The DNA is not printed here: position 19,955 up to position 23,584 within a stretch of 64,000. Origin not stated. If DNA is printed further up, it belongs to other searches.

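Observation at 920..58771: One co-directional, translationally coupled tetronate + modular PKS gene string (~58 kb, 13 genes)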

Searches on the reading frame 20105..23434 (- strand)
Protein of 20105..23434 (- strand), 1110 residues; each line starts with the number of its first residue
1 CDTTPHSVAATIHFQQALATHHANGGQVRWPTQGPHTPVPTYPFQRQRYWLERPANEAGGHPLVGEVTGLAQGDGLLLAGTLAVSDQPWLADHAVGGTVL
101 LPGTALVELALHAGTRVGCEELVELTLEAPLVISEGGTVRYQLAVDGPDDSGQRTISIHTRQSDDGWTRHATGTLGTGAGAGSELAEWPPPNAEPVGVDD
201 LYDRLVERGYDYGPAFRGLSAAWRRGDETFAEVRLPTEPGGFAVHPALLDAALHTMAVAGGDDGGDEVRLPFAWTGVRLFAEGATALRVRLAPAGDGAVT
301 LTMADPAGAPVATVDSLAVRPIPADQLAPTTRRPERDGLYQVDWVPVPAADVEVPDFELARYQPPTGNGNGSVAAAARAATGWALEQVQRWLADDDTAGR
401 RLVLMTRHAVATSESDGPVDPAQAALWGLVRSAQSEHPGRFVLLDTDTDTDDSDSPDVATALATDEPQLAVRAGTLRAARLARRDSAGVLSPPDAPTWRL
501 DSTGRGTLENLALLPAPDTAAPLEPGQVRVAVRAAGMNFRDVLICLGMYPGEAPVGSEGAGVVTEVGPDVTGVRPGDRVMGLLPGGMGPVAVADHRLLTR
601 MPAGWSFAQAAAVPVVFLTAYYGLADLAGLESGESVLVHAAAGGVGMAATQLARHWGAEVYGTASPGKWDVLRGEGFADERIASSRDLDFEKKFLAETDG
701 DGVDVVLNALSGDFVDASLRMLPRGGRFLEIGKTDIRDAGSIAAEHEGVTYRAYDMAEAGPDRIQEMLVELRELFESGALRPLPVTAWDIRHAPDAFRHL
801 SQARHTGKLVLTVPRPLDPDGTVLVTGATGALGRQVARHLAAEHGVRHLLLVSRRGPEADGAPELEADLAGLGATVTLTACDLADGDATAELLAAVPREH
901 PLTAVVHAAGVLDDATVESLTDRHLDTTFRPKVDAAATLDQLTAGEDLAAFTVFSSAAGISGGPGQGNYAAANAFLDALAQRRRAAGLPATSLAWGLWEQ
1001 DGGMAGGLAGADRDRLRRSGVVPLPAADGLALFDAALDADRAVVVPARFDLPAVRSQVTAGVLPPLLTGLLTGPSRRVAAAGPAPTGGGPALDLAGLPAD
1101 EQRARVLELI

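Call 9: search_protein_families(library=pfam, proteins=[window:20105-23434:-], max_evalue=0.001)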
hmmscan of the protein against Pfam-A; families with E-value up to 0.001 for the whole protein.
window:20105-23434:- (1110 aa): 9 families
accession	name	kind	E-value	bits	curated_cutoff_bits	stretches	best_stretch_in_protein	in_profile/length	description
PF08659.16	KR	-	5.6e-57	193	22.6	1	821-999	1-179/180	KR domain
PF21089.3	PKS_DH_N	-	9.8e-28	96.6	27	1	61-161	1-103/103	Polyketide synthase dehydratase domain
PF14765.12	PS-DH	-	8.1e-26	91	23.7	1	183-327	4-164/166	Polyketide synthase dehydratase N-terminal domain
PF13602.12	ADH_zinc_N_2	-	7.4e-23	82.4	27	1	678-811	3-134/134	Zinc-binding dehydrogenase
PF22953.2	SpnB_Rossmann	-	3.4e-16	60.4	27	1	372-480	63-169/170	Polyketide synthase extender module SpnB, Rossmann fold domain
PF00107.32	ADH_zinc_N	-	9.5e-14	51.9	31.8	1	644-733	1-90/129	Zinc-binding dehydrogenase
PF08240.17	ADH_N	-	1.1e-11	45.4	23.5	1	525-580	2-61/104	Alcohol dehydrogenase GroES-like domain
PF00106.31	adh_short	-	1.9e-10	41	26.6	1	822-981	2-161/195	short chain dehydrogenase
PF01370.27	Epimerase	-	9e-07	29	20.9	1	823-915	1-78/240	NAD dependent epimerase/dehydratase family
